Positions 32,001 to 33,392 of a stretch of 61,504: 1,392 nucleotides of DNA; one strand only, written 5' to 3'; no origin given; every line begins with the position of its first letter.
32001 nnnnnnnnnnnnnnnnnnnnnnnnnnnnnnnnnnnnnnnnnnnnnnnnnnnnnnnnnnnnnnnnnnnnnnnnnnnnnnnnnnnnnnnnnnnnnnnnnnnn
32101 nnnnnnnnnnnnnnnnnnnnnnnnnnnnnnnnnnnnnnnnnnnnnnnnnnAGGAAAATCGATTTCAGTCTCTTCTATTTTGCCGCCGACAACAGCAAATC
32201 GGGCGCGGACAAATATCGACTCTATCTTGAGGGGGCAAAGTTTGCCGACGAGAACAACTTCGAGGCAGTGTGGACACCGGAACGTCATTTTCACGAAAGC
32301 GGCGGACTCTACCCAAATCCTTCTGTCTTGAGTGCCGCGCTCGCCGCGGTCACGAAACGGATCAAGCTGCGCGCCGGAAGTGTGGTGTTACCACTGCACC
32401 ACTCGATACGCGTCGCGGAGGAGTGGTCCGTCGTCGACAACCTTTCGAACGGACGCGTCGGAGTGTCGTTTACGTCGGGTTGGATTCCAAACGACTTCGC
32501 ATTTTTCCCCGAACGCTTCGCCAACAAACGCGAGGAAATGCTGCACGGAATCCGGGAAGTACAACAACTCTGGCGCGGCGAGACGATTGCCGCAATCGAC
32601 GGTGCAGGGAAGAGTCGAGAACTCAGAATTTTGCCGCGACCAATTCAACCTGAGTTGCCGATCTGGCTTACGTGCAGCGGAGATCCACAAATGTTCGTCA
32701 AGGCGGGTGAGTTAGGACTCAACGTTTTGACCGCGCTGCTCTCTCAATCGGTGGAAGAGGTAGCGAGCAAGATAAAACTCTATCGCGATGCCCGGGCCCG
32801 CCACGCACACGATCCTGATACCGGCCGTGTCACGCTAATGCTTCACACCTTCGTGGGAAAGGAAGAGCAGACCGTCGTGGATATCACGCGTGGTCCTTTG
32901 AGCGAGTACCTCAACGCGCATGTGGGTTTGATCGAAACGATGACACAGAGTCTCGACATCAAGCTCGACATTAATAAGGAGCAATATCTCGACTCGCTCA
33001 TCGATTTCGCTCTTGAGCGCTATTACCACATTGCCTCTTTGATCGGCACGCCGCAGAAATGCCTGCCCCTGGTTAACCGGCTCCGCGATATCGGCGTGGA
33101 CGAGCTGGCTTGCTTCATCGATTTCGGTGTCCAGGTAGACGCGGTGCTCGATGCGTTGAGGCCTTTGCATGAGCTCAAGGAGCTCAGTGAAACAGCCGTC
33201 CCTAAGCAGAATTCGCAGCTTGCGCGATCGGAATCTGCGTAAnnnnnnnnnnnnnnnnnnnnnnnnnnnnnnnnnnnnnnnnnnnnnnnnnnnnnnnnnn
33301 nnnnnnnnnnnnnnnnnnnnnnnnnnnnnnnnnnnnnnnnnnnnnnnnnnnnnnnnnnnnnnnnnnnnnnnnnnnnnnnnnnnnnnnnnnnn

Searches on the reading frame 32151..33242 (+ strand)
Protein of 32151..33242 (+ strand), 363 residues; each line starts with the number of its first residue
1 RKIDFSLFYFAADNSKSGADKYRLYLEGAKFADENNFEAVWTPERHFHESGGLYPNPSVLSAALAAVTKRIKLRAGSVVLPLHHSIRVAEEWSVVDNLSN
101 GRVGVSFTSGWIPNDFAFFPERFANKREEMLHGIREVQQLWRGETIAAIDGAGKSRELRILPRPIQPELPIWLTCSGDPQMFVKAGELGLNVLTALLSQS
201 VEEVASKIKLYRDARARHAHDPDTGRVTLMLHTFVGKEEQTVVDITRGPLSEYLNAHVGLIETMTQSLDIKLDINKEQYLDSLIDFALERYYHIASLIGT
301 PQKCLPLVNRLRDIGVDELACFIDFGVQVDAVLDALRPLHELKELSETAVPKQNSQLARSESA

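Call 97: search_protein_families(library=ncbifam, proteins=[window:32151-33242:+], max_evalue=0.001)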
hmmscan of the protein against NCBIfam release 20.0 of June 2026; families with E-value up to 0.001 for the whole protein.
window:32151-33242:+ (363 aa): 20 families
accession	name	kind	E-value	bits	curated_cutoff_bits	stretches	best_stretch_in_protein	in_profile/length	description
TIGR04020.1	seco_metab_LLM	subfamily_domain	7.6e-148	492.2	244.45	1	5-343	1-341/341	MupA/Atu3671 family FMN-dependent luciferase-like monooxygenase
TIGR04027.1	LLM_KPN_01858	hypoth_equivalog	1.3e-26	93.3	412.9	1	16-148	13-145/326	putative FMN-dependent luciferase-like monooxygenase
TIGR03858.1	LLM_2I7G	subfamily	4e-26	91.8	462.25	1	13-244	16-246/337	Atu2307/SP_0267 family LLM class monooxygenase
TIGR03619.1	F420_Rv2161c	subfamily_domain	1.5e-25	90.3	166.9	1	29-245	4-232/247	TIGR03619 family F420-dependent LLM class oxidoreductase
NF052254.1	luciferase_Alph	exception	2.7e-21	76.2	600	1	30-324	29-327/354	luciferase subunit alpha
TIGR03571.1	lucif_BA3436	subfamily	9.7e-21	74.3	303.9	1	26-232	34-242/304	TIGR03571 family LLM class oxidoreductase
TIGR03558.1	oxido_grp_1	subfamily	4.1e-17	62.4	166.95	1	19-247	16-236/325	MsnO8 family LLM class oxidoreductase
TIGR04036.1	LLM_CE1758_fam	subfamily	1e-12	47.6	479.1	1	20-247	25-253/355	CE1758 family FMN-dependent luciferase-like monooxygenase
NF052255.1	luciferase_Beta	exception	1.7e-12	47.1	500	1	4-126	2-126/325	luciferase subunit beta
TIGR03857.1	F420_MSMEG_2249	hypoth_equivalog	3.1e-12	46.4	218.4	1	18-235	10-216/329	TIGR03857 family LLM class F420-dependent oxidoreductase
TIGR04021.1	LLM_DMSO2_sfnG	equivalog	2.8e-11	43.4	382.95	1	27-334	32-339/350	dimethylsulfone monooxygenase SfnG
NF002619.0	PRK02271.1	equivalog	9.3e-10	38.3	276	1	28-319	19-303/329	5,10-methylenetetrahydromethanopterin reductase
TIGR03560.1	F420_Rv1855c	subfamily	8.7e-09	35.5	231.4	1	19-213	9-210/227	TIGR03560 family F420-dependent LLM class oxidoreductase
TIGR03555.1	F420_mer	equivalog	3e-08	33.4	348.7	1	29-319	18-302/325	5,10-methylenetetrahydromethanopterin reductase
NF007802.0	PRK10508.1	equivalog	6.7e-08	31.9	540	1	4-107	7-110/335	luciferase-like monooxygenase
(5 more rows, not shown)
